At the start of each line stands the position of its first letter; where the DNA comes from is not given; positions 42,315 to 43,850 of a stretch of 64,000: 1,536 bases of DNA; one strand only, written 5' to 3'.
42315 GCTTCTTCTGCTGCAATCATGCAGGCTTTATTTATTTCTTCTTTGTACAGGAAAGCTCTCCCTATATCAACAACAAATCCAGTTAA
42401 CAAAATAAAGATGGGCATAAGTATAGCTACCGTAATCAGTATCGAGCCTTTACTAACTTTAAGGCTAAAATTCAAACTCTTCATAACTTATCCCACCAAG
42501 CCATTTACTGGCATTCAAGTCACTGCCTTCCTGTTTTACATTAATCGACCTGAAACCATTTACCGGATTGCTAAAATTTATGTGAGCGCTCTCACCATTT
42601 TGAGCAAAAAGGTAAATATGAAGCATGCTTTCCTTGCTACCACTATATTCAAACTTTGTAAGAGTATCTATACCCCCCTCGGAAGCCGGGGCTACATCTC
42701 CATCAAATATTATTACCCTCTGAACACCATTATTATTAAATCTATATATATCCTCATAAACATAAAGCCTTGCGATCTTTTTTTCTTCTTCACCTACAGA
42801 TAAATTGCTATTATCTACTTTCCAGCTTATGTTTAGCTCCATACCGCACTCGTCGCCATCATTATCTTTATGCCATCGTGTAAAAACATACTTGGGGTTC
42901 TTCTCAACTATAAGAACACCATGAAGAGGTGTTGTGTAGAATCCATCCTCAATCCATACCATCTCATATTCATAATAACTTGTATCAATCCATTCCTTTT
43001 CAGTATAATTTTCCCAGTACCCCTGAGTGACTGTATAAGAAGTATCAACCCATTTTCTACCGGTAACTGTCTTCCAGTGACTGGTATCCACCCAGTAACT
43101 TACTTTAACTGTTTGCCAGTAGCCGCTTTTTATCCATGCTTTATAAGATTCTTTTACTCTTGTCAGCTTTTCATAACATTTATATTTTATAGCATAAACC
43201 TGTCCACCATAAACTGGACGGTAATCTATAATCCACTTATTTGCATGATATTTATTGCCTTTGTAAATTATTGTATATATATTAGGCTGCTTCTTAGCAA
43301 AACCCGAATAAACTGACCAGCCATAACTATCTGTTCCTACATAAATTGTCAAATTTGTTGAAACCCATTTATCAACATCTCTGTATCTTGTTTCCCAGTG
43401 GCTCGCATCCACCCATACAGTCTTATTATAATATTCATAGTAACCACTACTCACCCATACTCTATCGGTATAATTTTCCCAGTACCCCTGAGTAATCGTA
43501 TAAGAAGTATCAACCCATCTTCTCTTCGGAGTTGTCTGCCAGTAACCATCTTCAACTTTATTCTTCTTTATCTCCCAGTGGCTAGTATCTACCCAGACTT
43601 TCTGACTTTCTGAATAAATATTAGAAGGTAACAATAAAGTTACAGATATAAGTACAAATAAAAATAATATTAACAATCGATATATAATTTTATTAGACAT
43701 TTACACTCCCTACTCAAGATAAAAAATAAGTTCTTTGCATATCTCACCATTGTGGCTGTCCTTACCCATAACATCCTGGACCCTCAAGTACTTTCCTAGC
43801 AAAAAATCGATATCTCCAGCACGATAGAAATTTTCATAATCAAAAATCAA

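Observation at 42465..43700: Novel Trp/Tyr-rich tandem-repeat secreted protein embedded between pseudopilin genes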

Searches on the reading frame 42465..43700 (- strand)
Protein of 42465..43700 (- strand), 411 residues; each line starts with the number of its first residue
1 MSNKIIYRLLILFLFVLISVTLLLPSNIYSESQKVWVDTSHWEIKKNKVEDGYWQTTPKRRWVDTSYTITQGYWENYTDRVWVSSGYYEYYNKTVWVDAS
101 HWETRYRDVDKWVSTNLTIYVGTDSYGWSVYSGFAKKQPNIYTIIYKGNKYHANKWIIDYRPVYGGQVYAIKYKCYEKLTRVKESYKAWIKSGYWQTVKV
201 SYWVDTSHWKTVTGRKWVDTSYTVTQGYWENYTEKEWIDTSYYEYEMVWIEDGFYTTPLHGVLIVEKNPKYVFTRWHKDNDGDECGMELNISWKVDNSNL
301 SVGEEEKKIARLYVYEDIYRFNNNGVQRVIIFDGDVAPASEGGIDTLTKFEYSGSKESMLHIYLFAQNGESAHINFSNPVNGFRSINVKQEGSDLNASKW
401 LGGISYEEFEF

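Call 7: search_protein_families(library=pfam, proteins=[window:42465-43700:-], max_evalue=1)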
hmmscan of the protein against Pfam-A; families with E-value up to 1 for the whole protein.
window:42465-43700:- (411 aa): 1 family
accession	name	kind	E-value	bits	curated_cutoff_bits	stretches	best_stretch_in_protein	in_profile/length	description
PF09320.16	DUF1977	-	0.2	12.2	23.4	1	196-234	29-67/108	Domain of unknown function (DUF1977)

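Call 9: find_homologous_proteins(query=window:42465-43700:-, max_evalue=0.001)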
Query window:42465-43700:- (411 aa): 169 proteins with E <= 0.001 among 1809 candidates; the best 120 are listed.
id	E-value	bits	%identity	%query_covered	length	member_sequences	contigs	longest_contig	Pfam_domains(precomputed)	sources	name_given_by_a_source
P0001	9.5e-282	952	100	100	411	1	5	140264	-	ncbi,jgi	-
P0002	1.5e-237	807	82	100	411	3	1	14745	-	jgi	-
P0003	7.2e-209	712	76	95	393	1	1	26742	-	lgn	-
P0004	1.4e-202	692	71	96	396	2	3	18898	-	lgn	-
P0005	1.2e-201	688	70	96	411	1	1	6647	-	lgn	-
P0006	5.9e-196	670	70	94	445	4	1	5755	-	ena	-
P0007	2.6e-163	562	60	100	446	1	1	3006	-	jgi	jgi:hypothetical protein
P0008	1.4e-152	527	60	92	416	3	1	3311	-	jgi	-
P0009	3.7e-152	525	58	93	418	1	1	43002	-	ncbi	-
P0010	1.3e-151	524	49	100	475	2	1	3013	-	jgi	-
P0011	1.5e-151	523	57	99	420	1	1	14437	-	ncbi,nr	ncbi:MAG: hypothetical protein JW770_04860 [Actinobacteria bacterium]|nr:hypothetical protein [Actin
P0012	1.1e-148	514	58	93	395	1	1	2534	-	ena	-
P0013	4.2e-147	509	55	98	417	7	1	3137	-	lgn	-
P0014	3.3e-145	502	56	93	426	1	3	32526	-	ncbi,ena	-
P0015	1.5e-144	500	55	93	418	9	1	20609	-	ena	-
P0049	5.8e-129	449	48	100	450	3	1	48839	-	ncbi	-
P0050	4.5e-127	443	49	97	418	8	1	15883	-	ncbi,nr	ncbi:MAG: hypothetical protein FJW69_02970 [Actinobacteria bacterium]|nr:hypothetical protein [Actin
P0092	3.9e-104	367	41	93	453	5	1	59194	-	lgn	-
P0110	3.9e-95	337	39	100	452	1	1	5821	-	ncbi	ncbi:MAG: hypothetical protein ACYCXK_09585 [Candidatus Humimicrobiaceae bacterium]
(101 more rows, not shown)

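Call 13: search_solved_structures(query=A1, max_evalue=10, show_alignments=2)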
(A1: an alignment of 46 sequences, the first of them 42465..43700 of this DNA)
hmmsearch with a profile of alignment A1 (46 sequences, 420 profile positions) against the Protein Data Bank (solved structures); distinct sequences matched with E-value up to 10: 1.
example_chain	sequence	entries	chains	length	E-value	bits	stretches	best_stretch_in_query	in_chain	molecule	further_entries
7sq4_A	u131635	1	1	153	2.8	10.1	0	292-321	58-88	Designed trefoil knot protein, variant 2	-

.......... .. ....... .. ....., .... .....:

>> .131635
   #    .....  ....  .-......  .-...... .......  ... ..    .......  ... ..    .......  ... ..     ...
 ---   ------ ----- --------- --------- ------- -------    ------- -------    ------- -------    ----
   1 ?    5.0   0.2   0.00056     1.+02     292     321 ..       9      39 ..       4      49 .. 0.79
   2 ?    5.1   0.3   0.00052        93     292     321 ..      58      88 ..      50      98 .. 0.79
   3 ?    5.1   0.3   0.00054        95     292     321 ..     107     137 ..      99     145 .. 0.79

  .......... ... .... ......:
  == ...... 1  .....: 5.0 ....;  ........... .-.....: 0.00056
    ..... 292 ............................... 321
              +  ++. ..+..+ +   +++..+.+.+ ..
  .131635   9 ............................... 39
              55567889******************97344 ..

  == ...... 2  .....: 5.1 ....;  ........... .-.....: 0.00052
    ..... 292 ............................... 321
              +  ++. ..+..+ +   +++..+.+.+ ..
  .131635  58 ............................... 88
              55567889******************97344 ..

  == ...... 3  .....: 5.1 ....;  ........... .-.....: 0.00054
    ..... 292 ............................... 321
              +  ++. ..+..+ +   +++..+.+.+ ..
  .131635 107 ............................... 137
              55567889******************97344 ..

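Call 14: find_encoding_contigs(protein=P0001, flank=10000, max_places=3)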
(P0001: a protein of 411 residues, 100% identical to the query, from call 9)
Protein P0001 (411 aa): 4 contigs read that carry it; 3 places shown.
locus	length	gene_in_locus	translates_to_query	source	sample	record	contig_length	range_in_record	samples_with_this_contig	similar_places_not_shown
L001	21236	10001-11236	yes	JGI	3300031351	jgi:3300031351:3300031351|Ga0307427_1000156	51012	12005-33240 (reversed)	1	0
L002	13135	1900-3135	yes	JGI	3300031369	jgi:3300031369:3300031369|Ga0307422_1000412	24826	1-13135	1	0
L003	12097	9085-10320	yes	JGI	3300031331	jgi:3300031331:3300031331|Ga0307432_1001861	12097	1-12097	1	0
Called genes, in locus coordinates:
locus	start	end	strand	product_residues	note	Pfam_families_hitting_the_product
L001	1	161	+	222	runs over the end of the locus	PF00702:Hydrolase, PF13419:HAD_2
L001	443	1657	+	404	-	-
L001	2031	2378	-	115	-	PF02604:PhdYeFM_antitox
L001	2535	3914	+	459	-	-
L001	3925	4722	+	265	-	PF13144:ChapFlgA (weak)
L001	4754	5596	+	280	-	PF01656:CbiA, PF13614:AAA_31 (weak)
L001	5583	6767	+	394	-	PF00437:T2SSE, PF27713:UCP018868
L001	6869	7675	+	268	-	PF00482:T2SSF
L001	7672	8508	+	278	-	PF00482:T2SSF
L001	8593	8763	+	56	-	PF04964:Flp_Fap (weak)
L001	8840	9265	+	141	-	PF07811:TadE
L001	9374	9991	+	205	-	-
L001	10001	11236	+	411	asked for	-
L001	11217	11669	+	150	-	-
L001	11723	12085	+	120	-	PF05973:Gp49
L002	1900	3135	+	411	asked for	-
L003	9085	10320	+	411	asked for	-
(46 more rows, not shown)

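Call 15: search_protein_families(library=ncbifam, proteins=[window:42465-43700:-], max_evalue=0.01)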
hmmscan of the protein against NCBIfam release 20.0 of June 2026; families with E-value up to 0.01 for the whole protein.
window:42465-43700:- (411 aa): 0 families

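Call 17: find_encoding_contigs(protein=P0092, flank=8000, max_places=1)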
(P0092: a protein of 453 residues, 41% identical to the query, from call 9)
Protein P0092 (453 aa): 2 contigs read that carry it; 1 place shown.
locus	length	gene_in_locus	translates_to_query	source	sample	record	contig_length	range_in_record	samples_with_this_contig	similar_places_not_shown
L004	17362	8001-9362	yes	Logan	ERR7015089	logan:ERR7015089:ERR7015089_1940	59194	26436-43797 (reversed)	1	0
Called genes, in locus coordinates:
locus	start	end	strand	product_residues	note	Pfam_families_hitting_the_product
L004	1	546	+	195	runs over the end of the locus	PF01966:HD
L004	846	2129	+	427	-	PF13614:AAA_31 (weak)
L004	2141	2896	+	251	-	PF08666:SAF (weak)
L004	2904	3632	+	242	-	PF10609:ParA (weak), PF13614:AAA_31, PF01656:CbiA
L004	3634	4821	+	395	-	PF00437:T2SSE, PF27713:UCP018868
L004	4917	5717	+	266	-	PF00482:T2SSF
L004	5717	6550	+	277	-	PF00482:T2SSF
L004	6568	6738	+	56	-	PF04964:Flp_Fap (weak)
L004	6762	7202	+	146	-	PF07811:TadE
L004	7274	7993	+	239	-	-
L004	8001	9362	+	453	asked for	-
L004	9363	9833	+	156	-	-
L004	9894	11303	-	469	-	PF01266:DAO (faint), PF07992:Pyr_redox_2, PF13450:NAD_binding_8 (faint), PF13738:Pyr_redox_3 (faint), PF00070:Pyr_redox, PF02852:Pyr_redox_dim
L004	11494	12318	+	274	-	PF00456:Transketolase_N, PF13292:DXP_synthase_N, PF00676:E1_dh (weak), PF09364:XFP_N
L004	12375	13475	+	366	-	PF01594:AI-2E_transport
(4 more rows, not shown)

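Call 18: find_encoding_contigs(protein=P0049, flank=8000, max_places=1)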
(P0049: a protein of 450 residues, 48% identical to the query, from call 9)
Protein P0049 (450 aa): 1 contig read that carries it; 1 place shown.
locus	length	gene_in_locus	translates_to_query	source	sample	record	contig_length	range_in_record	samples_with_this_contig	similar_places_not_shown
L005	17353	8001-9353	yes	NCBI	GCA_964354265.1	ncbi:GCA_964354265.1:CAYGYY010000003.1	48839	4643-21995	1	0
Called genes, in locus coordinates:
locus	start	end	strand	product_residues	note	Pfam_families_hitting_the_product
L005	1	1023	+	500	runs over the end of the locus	PF02934:GatB_N, PF02637:GatB_Yqey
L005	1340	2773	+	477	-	PF13614:AAA_31 (faint)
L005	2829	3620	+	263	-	PF08666:SAF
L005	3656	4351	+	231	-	PF01656:CbiA, PF13614:AAA_31 (weak)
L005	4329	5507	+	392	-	PF00437:T2SSE, PF27713:UCP018868 (weak)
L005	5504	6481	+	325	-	PF00482:T2SSF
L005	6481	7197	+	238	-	PF00482:T2SSF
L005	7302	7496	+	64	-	PF04964:Flp_Fap (weak)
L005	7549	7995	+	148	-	PF07811:TadE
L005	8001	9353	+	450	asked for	-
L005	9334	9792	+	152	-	-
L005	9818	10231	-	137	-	-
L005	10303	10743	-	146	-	PF01161:PBP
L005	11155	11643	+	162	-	PF00719:Pyrophosphatase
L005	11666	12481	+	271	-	PF03167:UDG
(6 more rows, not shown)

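Call 20: predict_structure(alignment_id=A1)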
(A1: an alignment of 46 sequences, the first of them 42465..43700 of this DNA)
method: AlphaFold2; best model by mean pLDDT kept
length: 411 residues; sequences in the alignment: 46
mean_pLDDT: 79.4   pTM: 0.43
mean pLDDT of the five models: 79.4, 76.5, 76.6, 75.9, 74.7
residues with pLDDT >= 90: 105; 70-90: 219; 50-70: 68; < 50: 19
segments of 3 or more residues with pLDDT < 50: 28-32, 385-387, 391-398
pLDDT, mean of each block of 10 residues (from residue 1): 81 90 58 61 74 84 64 54 75 79 86 91 87 87 89 92 82 94 83 80 73 56 64 82 72 77 90 78 87 91 89 91 80 94 94 85 90 89 55 46 79 82
secondary structure, 60 per line:
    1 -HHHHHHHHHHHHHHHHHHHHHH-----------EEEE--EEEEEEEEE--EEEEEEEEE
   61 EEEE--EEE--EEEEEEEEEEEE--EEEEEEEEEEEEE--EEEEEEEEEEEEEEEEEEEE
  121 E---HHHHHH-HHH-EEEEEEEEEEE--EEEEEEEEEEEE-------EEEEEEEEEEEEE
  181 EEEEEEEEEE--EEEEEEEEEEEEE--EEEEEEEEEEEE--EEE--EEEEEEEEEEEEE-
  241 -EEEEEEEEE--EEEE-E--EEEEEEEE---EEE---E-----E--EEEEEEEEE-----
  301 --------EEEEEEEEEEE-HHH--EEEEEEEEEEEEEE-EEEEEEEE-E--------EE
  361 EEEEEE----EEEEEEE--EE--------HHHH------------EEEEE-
elements in order: H2-23 E35-38 E41-49 E52-64 E67-69 E72-83 E86-98 E101-121 H125-130 E136-146 E149-160 E168-190 E193-205 E208-219 E222-224 E227-239 E242-250 E253-256 E261-268 E272-274 E287-295 E309-319 E326-339 E341-348 E359-366 E371-377 H390-393 E406-410

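Call 22: fold_search(model_id=the predicted structure, library=pdb)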
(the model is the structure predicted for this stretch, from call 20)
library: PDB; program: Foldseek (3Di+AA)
matches with E <= 10: 1007; with E <= 0.001: 0
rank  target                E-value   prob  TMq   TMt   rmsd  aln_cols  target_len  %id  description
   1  7pag                  8.6e-03  0.20  0.11  0.09  37.2       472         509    7  The pore conformation of lymphocyte perforin (released 2022-02-16)
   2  6psn_A                9.5e-03  0.16  0.08  0.06  45.2       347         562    6  Anthrax toxin protective antigen channels bound to lethal factor (released 2020-03-04)
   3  7ok7_L                1.4e-02  0.97  0.18  0.37   7.2       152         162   10  Crystal structure of the UNC119B ARL3 complex (released 2021-06-09)
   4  3frp_A                1.6e-02  0.63  0.17  0.13  32.3       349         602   11  Crystal Structure of Cobra Venom Factor, a Co-factor for C3- and C5 convertase CVFBb (released 2009-04-28)
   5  4bk8                  1.7e-02  1.00  0.18  0.52   5.5       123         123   11  Superoxide reductase (Neelaredoxin) from Ignicoccus hospitalis (released 2014-04-02)
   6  6uwr_A                2.2e-02  0.08  0.08  0.06  43.3       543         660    6  Clostridium difficile binary toxin translocase CDTb in asymmetric tetradecamer conformation (released 2020-01-22)
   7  6o2n_A                2.3e-02  0.09  0.06  0.04  47.8       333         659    6  CDTb Double Heptamer Short Form Modeled from Cryo-EM Map Reconstructed using C7 Symmetry (released 2019-10-30)
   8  3j9c                  2.4e-02  0.10  0.07  0.07  46.8       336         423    7  CryoEM single particle reconstruction of anthrax toxin protective antigen pore at 2.9 Angstrom resolution (released 2015-03-11)
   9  3qzb                  3.0e-02  0.99  0.17  0.45   7.3       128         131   14  Crystal structure of a putative superoxide reductase (TM0658) from THERMOTOGA MARITIMA at 1.10 A resolution (released 2011-03-30)
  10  4brj                  3.5e-02  1.00  0.20  0.56   4.6       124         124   12  Superoxide reductase (Neelaredoxin) from Ignicoccus hospitalis T24K (released 2014-06-11)
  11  7ok7_I                3.5e-02  0.92  0.18  0.35   7.7       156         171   10  Crystal structure of the UNC119B ARL3 complex (released 2021-06-09)
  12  2amu                  3.7e-02  0.97  0.17  0.43   7.3       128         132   16  CRYSTAL STRUCTURE OF A PUTATIVE SUPEROXIDE REDUCTASE (TM0658) FROM THERMOTOGA MARITIMA AT 2.00 A RESOLUTION (released 2005-08-23)
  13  7ok7_H                3.7e-02  0.92  0.18  0.35   7.5       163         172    9  Crystal structure of the UNC119B ARL3 complex (released 2021-06-09)
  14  7ok7_K                3.9e-02  0.93  0.18  0.37   8.0       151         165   11  Crystal structure of the UNC119B ARL3 complex (released 2021-06-09)
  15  3gqq_A                4.9e-02  0.82  0.17  0.32   7.7       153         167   10  Crystal structure of the human retinal protein 4 (unc-119 homolog A). Northeast Structural Genomics Consortium target  (released 2009-04-07)
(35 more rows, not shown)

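Call 25: list_cluster_members(proteins=[P0001, P0011, P0110, P0050])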
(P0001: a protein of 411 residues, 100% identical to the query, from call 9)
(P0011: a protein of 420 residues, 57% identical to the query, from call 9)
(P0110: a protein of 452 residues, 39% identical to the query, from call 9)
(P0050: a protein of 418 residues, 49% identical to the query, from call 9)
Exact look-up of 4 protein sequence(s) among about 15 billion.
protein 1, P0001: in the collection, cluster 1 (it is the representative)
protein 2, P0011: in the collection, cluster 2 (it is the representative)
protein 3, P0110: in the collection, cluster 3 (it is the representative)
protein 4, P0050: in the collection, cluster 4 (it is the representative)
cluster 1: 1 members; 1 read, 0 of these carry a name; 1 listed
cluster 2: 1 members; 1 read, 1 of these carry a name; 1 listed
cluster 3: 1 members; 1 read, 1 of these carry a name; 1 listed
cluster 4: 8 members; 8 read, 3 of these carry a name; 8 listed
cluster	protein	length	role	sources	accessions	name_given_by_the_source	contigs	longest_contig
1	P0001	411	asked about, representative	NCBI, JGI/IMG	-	-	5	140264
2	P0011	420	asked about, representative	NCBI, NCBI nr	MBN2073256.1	MAG: hypothetical protein JW770_04860 [Actinobacteria bacterium] | hypothetical protein [Actinomycetota bacterium]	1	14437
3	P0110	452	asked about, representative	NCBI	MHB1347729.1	MAG: hypothetical protein ACYCXK_09585 [Candidatus Humimicrobiaceae bacterium]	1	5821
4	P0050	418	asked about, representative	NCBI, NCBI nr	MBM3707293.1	MAG: hypothetical protein FJW69_02970 [Actinobacteria bacterium] | hypothetical protein [Actinomycetota bacterium]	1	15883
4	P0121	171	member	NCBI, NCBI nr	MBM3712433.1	MAG: hypothetical protein FJW56_03225 [Actinobacteria bacterium] | hypothetical protein [Actinomycetota bacterium]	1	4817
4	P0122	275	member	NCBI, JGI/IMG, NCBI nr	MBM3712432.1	MAG: hypothetical protein FJW56_03220 [Actinobacteria bacterium] | hypothetical protein [Actinomycetota bacterium]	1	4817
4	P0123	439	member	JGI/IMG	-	-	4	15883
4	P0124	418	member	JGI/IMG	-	-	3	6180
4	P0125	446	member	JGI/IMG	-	-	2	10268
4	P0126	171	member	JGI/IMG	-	-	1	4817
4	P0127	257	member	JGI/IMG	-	-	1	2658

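Call 26: find_related_loci(query=A1, collection=genome_contigs, flank=9000)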
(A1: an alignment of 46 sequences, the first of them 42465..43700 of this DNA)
Query A1 (411 aa) in genome_contigs; peptide patterns used: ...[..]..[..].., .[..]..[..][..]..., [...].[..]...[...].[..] (x = any residue, [..] = any of these).
95 stretches matched a pattern; 63 encode a relative of the query (tblastn E <= 1e-3); 62 distinct loci.
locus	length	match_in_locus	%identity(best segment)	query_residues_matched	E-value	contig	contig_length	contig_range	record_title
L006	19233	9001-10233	82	1-411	0e+0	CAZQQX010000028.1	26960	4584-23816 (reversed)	MAG TPA_asm: uncultured Actinomycetota bacterium isolate binchicken_co116_19 genome assembly, contig: NODE_1626_length_2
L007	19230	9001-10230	79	1-411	0e+0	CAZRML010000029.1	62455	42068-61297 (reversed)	MAG TPA_asm: uncultured Actinomycetota bacterium isolate SRP067234_co1_333 genome assembly, contig: k99_464362, whole ge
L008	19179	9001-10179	72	19-411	0e+0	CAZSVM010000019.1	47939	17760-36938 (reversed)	MAG TPA_asm: uncultured Actinomycetota bacterium isolate SRP323688_co1_44 genome assembly, contig: NODE_1403_length_4793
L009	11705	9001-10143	58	30-411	3e-151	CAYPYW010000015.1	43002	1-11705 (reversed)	MAG TPA_asm: uncultured Actinomycetota bacterium isolate binchicken_co178_258 genome assembly, contig: NODE_1425_length_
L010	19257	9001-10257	54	1-411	6e-148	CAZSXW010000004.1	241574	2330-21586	MAG TPA_asm: uncultured Actinomycetota bacterium isolate binchicken_co294_128 genome assembly, contig: NODE_63_length_24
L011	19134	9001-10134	56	33-411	5e-144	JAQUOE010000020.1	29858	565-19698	MAG: Actinomycetota bacterium isolate STD1_194 NODE_3161_length_29858_cov_8.004911_Sandtown_D1, whole genome shotgun seq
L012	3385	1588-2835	53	1-411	4e-148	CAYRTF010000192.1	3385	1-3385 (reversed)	MAG TPA_asm: uncultured Actinomycetota bacterium isolate binchicken_co80_163 genome assembly, contig: NODE_13297_length_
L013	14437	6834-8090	57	4-411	2e-153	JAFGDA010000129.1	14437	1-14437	MAG: Actinomycetota bacterium isolate Zod_Metabat.1146 k87_7732622, whole genome shotgun sequence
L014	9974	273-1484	52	14-411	8e-141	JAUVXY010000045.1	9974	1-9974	MAG: Actinomycetes bacterium isolate CSMAG_1228 CSMAG_1228_k141_1846173_length_9974_cov_4.9911, whole genome shotgun seq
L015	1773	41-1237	53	22-411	8e-151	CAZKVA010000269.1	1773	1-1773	MAG TPA_asm: uncultured Actinomycetota bacterium isolate binchicken_co181_143 genome assembly, contig: NODE_177217_lengt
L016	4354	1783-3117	51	1-411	4e-140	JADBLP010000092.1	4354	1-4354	MAG: Actinomycetota bacterium isolate Bin4_14.8m NODE_1727_length_4354_cov_13.290533, whole genome shotgun sequence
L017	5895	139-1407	50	1-411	1e-137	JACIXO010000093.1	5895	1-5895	MAG: Actinomycetota bacterium isolate MAG-54 Actinobacteria_A3_bin24_Scaffold_93, whole genome shotgun sequence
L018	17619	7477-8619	54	30-411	1e-136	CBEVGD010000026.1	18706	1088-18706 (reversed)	MAG TPA_asm: uncultured bacterium isolate SRR15668623_binner23_Refined_6 genome assembly, contig: ERZ26872896.578, whole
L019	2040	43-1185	53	30-411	7e-146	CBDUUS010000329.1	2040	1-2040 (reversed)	MAG TPA_asm: uncultured bacterium isolate SRR22302353_concoct_153 genome assembly, contig: ERZ25073599.48532, whole geno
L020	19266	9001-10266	48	3-411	4e-133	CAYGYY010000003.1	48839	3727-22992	MAG TPA_asm: uncultured Actinomycetota bacterium isolate ERP119294_co1_431 genome assembly, contig: NODE_714_length_4883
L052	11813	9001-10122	32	1-385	3e-36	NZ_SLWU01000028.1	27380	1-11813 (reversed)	Caldanaerobacter subterraneus strain DSM 13054 Ga0310466_128, whole genome shotgun sequence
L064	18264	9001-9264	34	189-257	6e-5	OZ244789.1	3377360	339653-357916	MAG: Chloroflexota bacterium isolate ab4077b5-c520-4789-84b5-e4883557eec7 genome assembly, chromosome: 1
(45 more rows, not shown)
